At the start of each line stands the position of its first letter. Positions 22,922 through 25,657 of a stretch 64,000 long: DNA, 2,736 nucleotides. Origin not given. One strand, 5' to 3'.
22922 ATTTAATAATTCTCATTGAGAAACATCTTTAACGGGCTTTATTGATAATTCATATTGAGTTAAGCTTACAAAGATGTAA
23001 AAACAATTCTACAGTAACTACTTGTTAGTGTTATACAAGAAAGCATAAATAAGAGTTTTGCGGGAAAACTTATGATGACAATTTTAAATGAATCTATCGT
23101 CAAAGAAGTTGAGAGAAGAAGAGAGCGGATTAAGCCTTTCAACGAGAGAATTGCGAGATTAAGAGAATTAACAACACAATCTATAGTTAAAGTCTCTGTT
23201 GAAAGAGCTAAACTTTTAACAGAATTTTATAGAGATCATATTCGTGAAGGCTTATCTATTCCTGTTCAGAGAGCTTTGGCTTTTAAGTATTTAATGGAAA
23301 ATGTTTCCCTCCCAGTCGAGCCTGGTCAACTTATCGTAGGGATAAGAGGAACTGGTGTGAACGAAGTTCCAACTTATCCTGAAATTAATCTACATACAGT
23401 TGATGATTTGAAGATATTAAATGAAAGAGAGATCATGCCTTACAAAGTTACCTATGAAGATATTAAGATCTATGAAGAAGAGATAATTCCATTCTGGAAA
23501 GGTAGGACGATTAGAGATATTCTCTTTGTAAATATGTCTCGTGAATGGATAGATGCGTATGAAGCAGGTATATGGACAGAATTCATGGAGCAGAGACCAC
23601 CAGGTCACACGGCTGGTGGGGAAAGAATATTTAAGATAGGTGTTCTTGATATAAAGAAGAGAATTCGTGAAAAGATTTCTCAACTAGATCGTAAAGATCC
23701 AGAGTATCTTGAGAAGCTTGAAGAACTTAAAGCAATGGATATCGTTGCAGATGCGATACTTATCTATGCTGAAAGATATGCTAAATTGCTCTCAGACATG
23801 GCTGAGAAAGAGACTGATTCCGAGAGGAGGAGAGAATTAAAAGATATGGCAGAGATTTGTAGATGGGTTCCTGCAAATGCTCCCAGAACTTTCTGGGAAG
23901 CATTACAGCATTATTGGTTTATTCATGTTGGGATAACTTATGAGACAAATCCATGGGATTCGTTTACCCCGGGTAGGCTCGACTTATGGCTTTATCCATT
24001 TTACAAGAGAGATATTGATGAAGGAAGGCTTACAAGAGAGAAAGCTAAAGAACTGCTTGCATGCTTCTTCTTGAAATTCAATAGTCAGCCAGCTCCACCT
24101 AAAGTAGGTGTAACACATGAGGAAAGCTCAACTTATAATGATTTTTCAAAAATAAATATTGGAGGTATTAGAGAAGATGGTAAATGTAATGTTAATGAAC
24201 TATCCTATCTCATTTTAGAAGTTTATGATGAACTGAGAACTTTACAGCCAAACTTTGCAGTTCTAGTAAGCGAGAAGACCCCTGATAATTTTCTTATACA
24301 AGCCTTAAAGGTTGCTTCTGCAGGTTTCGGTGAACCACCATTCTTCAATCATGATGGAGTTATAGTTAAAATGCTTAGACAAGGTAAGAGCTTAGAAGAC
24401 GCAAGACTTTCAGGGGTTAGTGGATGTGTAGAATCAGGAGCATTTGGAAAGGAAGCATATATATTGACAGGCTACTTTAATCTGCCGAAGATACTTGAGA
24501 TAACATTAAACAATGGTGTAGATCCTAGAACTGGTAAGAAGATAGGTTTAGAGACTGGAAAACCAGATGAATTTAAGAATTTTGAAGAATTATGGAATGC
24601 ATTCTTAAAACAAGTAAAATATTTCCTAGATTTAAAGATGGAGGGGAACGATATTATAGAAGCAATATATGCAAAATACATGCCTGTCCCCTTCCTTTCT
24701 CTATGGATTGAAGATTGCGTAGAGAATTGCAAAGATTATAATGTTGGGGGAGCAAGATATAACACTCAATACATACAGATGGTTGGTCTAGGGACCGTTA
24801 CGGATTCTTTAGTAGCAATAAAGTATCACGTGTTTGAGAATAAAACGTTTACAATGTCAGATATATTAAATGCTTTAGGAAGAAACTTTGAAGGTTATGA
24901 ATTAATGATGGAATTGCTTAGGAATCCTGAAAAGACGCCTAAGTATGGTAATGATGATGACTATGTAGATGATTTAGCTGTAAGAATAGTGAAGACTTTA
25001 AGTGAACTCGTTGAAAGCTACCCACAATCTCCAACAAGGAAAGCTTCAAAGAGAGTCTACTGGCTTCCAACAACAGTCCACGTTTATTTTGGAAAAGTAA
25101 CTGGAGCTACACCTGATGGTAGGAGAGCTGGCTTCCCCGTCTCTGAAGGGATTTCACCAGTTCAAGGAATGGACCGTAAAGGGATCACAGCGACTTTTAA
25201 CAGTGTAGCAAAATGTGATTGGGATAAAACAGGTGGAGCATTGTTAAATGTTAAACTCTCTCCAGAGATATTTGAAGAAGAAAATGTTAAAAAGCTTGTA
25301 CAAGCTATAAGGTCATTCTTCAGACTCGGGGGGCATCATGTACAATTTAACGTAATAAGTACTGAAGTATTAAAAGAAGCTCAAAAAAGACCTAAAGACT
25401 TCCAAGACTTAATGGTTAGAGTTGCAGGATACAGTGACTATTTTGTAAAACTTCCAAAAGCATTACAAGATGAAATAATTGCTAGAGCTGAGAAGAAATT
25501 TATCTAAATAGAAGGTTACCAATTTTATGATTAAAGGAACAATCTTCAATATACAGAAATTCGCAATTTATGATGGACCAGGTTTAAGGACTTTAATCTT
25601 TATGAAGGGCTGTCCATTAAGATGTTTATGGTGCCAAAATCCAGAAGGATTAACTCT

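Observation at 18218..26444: Racemase - HyuA/HyuB - glycyl radical enzyme - activase island behind an Opp/Dpp-class transporter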

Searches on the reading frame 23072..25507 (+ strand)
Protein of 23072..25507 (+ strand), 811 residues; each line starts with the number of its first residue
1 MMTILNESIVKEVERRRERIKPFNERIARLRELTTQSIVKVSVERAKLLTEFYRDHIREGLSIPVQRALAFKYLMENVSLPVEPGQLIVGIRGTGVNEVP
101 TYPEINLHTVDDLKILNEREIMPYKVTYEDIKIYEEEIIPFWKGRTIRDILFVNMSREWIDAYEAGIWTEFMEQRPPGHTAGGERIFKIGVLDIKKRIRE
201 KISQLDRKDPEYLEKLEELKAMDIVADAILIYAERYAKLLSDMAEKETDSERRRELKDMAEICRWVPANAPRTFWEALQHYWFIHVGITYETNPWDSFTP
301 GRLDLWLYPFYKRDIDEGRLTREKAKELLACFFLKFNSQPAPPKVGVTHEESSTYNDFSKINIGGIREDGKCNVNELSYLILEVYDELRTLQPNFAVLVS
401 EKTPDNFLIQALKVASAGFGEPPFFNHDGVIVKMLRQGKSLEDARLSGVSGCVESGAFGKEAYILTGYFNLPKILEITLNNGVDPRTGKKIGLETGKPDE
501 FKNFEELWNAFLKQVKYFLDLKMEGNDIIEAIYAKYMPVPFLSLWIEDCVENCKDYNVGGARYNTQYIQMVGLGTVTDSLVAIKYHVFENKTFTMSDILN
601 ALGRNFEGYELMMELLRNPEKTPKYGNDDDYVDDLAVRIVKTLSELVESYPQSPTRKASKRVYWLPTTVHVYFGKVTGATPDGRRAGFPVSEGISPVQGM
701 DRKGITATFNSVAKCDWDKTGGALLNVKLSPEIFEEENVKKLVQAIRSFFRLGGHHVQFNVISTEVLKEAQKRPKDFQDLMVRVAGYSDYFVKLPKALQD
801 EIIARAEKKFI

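Call 3: search_protein_families(library=pfam, proteins=[window:23072-25507:+])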
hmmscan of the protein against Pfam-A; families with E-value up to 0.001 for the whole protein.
window:23072-25507:+ (811 aa): 3 families
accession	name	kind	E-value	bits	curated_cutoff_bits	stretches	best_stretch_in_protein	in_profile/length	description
PF02901.20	PFL-like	-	2.7e-221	737.1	24.3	1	25-674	3-647/647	Pyruvate formate lyase-like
PF01228.26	Gly_radical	-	3.4e-33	114.8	22.2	1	690-792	1-106/106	Glycine radical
PF11230.13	YjjI-like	-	1.2e-06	27.6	23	0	374-429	145-200/485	Glycyl radical enzyme YjjI-like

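Call 4: search_protein_families(library=ncbifam, proteins=[window:23072-25507:+])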
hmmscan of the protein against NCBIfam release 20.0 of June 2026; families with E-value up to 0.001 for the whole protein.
window:23072-25507:+ (811 aa): 13 families
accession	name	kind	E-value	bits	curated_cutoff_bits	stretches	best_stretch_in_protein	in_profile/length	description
NF043068.1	glycl_HYPD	equivalog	0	1108.1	1100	1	24-810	1-784/784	trans-4-hydroxy-L-proline dehydratase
TIGR01774.1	PFL2-3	subfamily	2.6e-190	634.5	678.2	1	25-809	4-785/786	formate C-acetyltransferase/glycerol dehydratase family glycyl radical enzyme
NF048011.1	SfplDhtHpsGDes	equivalog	5.6e-169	564.1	1000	1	7-809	5-820/821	(2S)-3-sulfopropanediol dehydratase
NF048009.1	SfplDhtHpfGKleb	equivalog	1.7e-148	496.2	1000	1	19-810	21-824/824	(2S)-3-sulfopropanediol dehydratase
TIGR04394.1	choline_CutC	equivalog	7.9e-146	487.7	1050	1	25-806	3-784/789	choline trimethylamine-lyase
NF007437.0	PRK09983.1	equivalog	2.7e-135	452.3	1109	1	24-809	2-764/765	formate C-acetyltransferase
NF033718.1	indole_decarb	equivalog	9.6e-132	440.9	1100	1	137-808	167-866/868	indoleacetate decarboxylase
NF033715.1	glycyl_HPDL_Lrg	equivalog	3.5e-109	365.9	1150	1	215-807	268-898/901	4-hydroxyphenylacetate decarboxylase large subunit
TIGR01255.1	pyr_form_ly_1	equivalog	5.3e-48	164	994.2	1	274-806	236-739/744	formate C-acetyltransferase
NF038360.1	rad_fix_GrcA3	exception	1e-15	57.6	158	1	736-806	3-73/78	autonomous glycyl radical cofactor GrcA3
NF008341.1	PRK11127.1-1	equivalog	6.5e-09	35.7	145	1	753-806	22-75/80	autonomous glycyl radical cofactor GrcA2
TIGR04365.1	spare_glycyl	equivalog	8.1e-08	32.6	170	1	752-806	67-121/126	autonomous glycyl radical cofactor GrcA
TIGR04040.1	glycyl_YjjI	hypoth_equivalog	9.4e-07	27.6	498.3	0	375-430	157-212/497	YjjI family glycine radical enzyme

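Call 5: search_solved_structures(query=window:23072-25507:+, show_alignments=1, max_evalue=1e-50)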
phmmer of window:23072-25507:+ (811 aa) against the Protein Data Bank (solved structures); distinct sequences matched with E-value up to 1e-50: 31.
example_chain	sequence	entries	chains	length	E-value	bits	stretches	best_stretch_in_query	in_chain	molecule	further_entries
6vxc_A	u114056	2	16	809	4.1e-273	911.4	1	24-810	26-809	Trans-4-hydroxy-L-proline dehydratase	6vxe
1r8w_A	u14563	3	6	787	2.2e-139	469.2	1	25-807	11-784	glycerol dehydratase | B12-independent glycerol dehydratase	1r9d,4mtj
8id1_A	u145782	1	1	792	3e-136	458.8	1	21-806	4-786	Formate C-acetyltransferase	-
9f3w_A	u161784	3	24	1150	3.5e-132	445.3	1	25-806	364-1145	Choline trimethylamine-lyase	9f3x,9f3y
2f3o_A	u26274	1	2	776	3.9e-131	441.9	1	37-806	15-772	pyruvate formate-lyase 2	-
5ymr_B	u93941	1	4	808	2.6e-129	435.8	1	19-806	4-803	Formate acetyltransferase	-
5fay_A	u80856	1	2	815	5.5e-127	428.2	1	26-806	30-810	Choline trimethylamine-lyase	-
9ht9_A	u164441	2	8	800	7.3e-127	427.7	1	26-806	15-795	Choline trimethylamine-lyase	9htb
9r0v_A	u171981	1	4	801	7.7e-127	427.7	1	26-806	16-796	Choline trimethylamine-lyase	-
6vue_A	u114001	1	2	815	8.1e-127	427.6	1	26-806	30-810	Choline trimethylamine-lyase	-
5faw_A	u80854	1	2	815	8.1e-127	427.6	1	26-806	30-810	Choline trimethylamine-lyase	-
5fau_A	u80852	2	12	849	9.1e-127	427.4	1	26-806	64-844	Choline trimethylamine-lyase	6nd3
5i2a_A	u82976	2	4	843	1e-126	427.3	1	24-606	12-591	Diol-dehydratase | Diol dehydratase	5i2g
5fav_A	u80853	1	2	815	2.1e-126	426.2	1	26-806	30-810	Choline trimethylamine-lyase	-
5kdp_A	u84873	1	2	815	5.2e-126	424.9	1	26-806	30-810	Choline trimethylamine-lyase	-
8iof_A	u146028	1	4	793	5.6e-120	405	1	21-807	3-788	Benzylsuccinate synthase alpha subunit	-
7vua_A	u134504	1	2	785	1.3e-109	370.7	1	24-806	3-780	HplG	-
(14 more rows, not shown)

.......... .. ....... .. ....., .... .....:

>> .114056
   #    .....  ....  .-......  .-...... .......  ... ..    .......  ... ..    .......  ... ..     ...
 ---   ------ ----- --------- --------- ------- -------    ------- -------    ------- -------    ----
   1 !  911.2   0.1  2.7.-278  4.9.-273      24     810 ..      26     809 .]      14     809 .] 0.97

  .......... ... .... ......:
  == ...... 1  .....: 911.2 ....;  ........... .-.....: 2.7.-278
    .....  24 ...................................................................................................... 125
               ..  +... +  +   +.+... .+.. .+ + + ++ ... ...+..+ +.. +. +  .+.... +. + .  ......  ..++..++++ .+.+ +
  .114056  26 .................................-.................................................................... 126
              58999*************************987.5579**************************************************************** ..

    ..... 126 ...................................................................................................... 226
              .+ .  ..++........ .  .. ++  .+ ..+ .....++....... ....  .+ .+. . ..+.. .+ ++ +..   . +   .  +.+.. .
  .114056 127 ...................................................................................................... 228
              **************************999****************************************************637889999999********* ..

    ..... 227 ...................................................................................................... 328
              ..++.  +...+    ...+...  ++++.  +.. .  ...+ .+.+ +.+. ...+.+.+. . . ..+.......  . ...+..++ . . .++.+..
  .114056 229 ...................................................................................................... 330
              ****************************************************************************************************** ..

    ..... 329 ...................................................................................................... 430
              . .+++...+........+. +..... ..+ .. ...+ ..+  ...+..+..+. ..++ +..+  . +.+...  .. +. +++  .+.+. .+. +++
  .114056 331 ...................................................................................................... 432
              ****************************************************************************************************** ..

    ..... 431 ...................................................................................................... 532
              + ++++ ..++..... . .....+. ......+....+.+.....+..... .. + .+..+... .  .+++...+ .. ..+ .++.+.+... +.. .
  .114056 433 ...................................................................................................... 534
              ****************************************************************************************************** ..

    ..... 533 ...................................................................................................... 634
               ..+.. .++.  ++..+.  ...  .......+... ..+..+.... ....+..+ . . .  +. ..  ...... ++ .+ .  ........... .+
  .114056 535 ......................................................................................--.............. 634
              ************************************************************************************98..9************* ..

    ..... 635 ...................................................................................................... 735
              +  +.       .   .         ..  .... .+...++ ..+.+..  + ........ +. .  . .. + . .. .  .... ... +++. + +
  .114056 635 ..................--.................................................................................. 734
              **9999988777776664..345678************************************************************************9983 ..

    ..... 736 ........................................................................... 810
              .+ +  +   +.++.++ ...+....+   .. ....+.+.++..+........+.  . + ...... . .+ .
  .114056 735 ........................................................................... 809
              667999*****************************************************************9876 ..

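Call 7: find_homologous_proteins(query=window:23072-25507:+, max_evalue=1e-100)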
Query window:23072-25507:+ (811 aa): 8000 proteins with E <= 1e-100 among 8000 candidates; the best 120 are listed.
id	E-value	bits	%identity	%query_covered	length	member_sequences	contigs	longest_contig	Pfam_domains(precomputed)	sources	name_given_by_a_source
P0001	0.0e+0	1866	100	100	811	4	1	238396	PF02901.21,PF11230.14,PF01228.27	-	-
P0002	0.0e+0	1626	85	99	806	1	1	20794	PF02901.21,PF01228.27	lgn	-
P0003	0.0e+0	1590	83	99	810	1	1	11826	PF02901.21,PF01228.27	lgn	-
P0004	0.0e+0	1555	81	99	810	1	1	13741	PF02901.21,PF01228.27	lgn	-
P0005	0.0e+0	1531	79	100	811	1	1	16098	PF02901.21,PF01228.27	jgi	-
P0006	0.0e+0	1530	80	100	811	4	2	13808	PF02901.21,PF01228.27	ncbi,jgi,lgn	ncbi:MAG: glycyl radical protein [Candidatus Parvarchaeota archaeon]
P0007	0.0e+0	1528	79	100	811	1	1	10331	PF02901.21,PF01228.27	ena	-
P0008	0.0e+0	1526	79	100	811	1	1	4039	PF02901.21,PF01228.27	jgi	-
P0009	0.0e+0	1525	79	99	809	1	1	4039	PF02901.21,PF01228.27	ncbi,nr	ncbi:MAG: formate C-acetyltransferase/glycerol dehydratase family glycyl radical enzyme [Candidatus 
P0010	0.0e+0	1452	76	99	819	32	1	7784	PF02901.21,PF01228.27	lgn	-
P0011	0.0e+0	1437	75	99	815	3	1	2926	PF02901.21,PF01228.27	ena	-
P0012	0.0e+0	1434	75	99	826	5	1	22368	PF02901.21,PF01228.27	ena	-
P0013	0.0e+0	1433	75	99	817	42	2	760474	PF02901.21,PF01228.27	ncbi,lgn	ncbi:MAG: glycyl radical protein [Candidatus Korarchaeum sp.]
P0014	0.0e+0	1432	75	100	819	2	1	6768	PF02901.21,PF01228.27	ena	-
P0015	0.0e+0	1428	75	99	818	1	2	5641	PF02901.21,PF01228.27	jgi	jgi:Pyruvate-formate lyase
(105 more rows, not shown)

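Call 8: find_encoding_contigs(protein=window:23072-25507:+, flank=10000, max_places=6)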
Protein window:23072-25507:+ (811 aa): 2 contigs read that carry it; 2 places shown.
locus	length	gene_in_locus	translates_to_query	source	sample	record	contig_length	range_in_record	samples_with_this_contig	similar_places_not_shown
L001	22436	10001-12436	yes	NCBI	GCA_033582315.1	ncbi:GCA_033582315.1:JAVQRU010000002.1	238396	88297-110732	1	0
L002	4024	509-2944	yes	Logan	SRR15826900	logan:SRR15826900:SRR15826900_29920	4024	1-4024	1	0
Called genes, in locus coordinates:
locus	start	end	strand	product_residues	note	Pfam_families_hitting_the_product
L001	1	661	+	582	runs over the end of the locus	PF00496:SBP_bac_5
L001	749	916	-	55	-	-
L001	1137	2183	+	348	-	PF19300:BPD_transp_1_N, PF00528:BPD_transp_1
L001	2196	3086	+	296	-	PF12911:OppC_N, PF00528:BPD_transp_1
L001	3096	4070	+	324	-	PF02463:SMC_N (weak), PF00005:ABC_tran, PF13401:AAA_22 (weak), PF13304:AAA_21 (weak), PF08352:oligo_HPY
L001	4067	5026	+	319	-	PF02463:SMC_N (weak), PF00005:ABC_tran, PF13304:AAA_21 (weak), PF08352:oligo_HPY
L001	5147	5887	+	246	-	PF01177:Asp_Glu_race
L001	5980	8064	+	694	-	PF05378:Hydant_A_N, PF01968:Hydantoinase_A, PF19278:Hydant_A_C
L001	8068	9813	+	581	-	PF02538:Hydantoinase_B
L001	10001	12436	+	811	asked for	PF02901:PFL-like, PF11230:YjjI-like (faint), PF01228:Gly_radical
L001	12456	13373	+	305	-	PF13353:Fer4_12, PF04055:Radical_SAM, PF13237:Fer4_10 (faint), PF12838:Fer4_7, PF13187:Fer4_9 (weak), PF14697:Fer4_21 (weak), PF00037:Fer4 (weak), PF12837:Fer4_6 (weak), +1 more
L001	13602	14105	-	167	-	PF02915:Rubrerythrin, PF23458:DUF7130 (faint), PF21349:RUBY_RBDX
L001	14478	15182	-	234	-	PF06026:Rib_5-P_isom_A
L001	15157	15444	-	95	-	-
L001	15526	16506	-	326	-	PF00005:ABC_tran, PF08352:oligo_HPY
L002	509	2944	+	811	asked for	PF02901:PFL-like, PF11230:YjjI-like (faint), PF01228:Gly_radical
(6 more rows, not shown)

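Call 12: find_related_loci(query=A1, collection=genome_contigs, flank=10000)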
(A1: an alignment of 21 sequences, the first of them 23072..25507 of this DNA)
Query A1 (811 aa) in genome_contigs; peptide patterns used: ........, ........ (x = any residue, [..] = any of these).
599 stretches matched a pattern (row limit reached: there are more); 591 encode a relative of the query (tblastn E <= 1e-3); the best 80 are kept; 80 distinct loci.
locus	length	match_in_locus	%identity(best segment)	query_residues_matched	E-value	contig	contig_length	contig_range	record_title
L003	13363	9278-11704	80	2-809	0e+0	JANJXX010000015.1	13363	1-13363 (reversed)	MAG: Crenarchaeota archaeon isolate JZ-1.bin_83 NODE_15_length_13363_cov_2.02947, whole genome shotgun sequence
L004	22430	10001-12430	76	3-811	0e+0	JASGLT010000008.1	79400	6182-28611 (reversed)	MAG: Thermococcaceae archaeon isolate DJKA121_NP-J24_bin.11 scaffold_40, whole genome shotgun sequence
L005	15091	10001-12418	76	5-809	0e+0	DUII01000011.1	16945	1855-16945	MAG TPA_asm: Thermococcaceae archaeon isolate UBA12520 contig_1504, whole genome shotgun sequence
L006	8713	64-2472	75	6-807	0e+0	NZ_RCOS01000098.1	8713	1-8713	Candidatus Methanodesulfokora washburnensis strain MDKW Ga0080004_1127594, whole genome shotgun sequence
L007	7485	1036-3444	75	6-807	0e+0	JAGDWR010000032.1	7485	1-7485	MAG: Candidatus Methanodesulfokora sp. isolate KUA_Bin04 NODE_1920_length_7485_cov_33.632705, whole genome shotgun seque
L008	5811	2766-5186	74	6-811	0e+0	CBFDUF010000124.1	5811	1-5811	MAG TPA_asm: uncultured Thermococci archaeon isolate SRR6823439_binner13_Refined_15 genome assembly, contig: ERZ534240.1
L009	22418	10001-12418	74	5-809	0e+0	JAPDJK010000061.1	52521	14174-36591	MAG: Thermococci archaeon isolate S5B1_HD70 c_000000000221, whole genome shotgun sequence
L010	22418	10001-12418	72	6-810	0e+0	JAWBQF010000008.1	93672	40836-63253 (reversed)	MAG: Candidatus Methanomethylicia archaeon isolate JZ-1_201705_bins_15 JZ-1_201705_bins_15_scaffold_8, whole genome shot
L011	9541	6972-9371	73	9-809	0e+0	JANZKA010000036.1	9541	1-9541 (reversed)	MAG: Candidatus Culexarchaeum nevadense isolate GBS-70-058 Ga0197143_1003940, whole genome shotgun sequence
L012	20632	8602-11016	72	6-811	0e+0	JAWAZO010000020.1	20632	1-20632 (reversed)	MAG: Candidatus Bathyarchaeia archaeon isolate ZZQ_201803_bins_84 ZZQ_201803_bins_84_scaffold_20, whole genome shotgun s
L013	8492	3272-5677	72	8-809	0e+0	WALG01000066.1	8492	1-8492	MAG: DHVE2 group archaeon isolate S014_41 k151_18322, whole genome shotgun sequence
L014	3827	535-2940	71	8-809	0e+0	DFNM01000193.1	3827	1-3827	MAG TPA_asm: Firmicutes bacterium UBA3567 UBA3567_contig_3610, whole genome shotgun sequence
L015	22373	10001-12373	72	20-811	0e+0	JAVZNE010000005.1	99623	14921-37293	MAG: Candidatus Bathyarchaeia archaeon isolate DRTY-6_201912_bins_43 DRTY-6_201912_bins_43_scaffold_5, whole genome shot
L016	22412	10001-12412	71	7-807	0e+0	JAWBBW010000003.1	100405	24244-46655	MAG: Desulfurococcaceae archaeon isolate GMQP_201705_bins_39 GMQP_201705_bins_39_scaffold_3, whole genome shotgun sequen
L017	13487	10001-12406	70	8-809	0e+0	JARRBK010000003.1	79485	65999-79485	MAG: Tepidanaerobacteraceae bacterium isolate DJKA105_NP-J24_bin.10 scaffold_50, whole genome shotgun sequence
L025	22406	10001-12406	69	8-809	0e+0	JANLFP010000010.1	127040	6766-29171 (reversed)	MAG: Tepidanaerobacteraceae bacterium isolate A05DMB13 NODE_10_length_127040_cov_6.649100, whole genome shotgun sequence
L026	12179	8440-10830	70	12-809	0e+0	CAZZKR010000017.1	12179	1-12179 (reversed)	MAG TPA_asm: uncultured Nitrososphaeria archaeon isolate binchicken_co25_112 genome assembly, contig: k141_98606, whole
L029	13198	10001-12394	70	12-809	0e+0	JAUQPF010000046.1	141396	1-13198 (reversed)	MAG: Candidatus Bipolaricaulota bacterium isolate GMQP.bins.31.201705 NODE_67_length_141396_cov_237.416, whole genome sh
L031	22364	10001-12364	70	22-809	0e+0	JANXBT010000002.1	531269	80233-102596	MAG: Candidatus Bipolaricaulota bacterium isolate SKYB41 NODE_2_length_531269_cov_43.854107, whole genome shotgun sequen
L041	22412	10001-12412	67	6-809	0e+0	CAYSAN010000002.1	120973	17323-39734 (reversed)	MAG TPA_asm: uncultured Thermotogaceae bacterium isolate binchicken_co40_107 genome assembly, contig: NODE_191_length_12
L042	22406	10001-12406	68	8-809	0e+0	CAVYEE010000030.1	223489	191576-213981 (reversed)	MAG: uncultured Peptococcaceae bacterium isolate MFD04492.bin.2.79 genome assembly, contig: contig_51481, whole genome s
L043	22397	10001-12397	68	9-807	0e+0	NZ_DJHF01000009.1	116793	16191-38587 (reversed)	MAG: Acetomicrobium sp. UBA5826 UBA5826_contig_1257, whole genome shotgun sequence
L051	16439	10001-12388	67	9-808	0e+0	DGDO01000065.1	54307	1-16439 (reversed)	MAG TPA_asm: Candidatus Atribacteria bacterium UBA3950 UBA3950_contig_7407, whole genome shotgun sequence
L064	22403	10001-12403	68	4-808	0e+0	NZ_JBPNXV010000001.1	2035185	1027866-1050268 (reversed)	Pseudothermotoga sp. U03pept 1, whole genome shotgun sequence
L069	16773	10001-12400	61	5-809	0e+0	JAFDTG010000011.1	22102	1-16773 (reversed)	MAG: Candidatus Saliniplasma halalkaliphilum isolate HAP6 k141_585111_length_22102_cov_52.5463, whole genome shotgun seq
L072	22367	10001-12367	61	12-808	0e+0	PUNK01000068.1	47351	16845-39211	MAG: Thermoplasmata archaeon isolate B1Sed10_191R1 B1-Sed10-C425, whole genome shotgun sequence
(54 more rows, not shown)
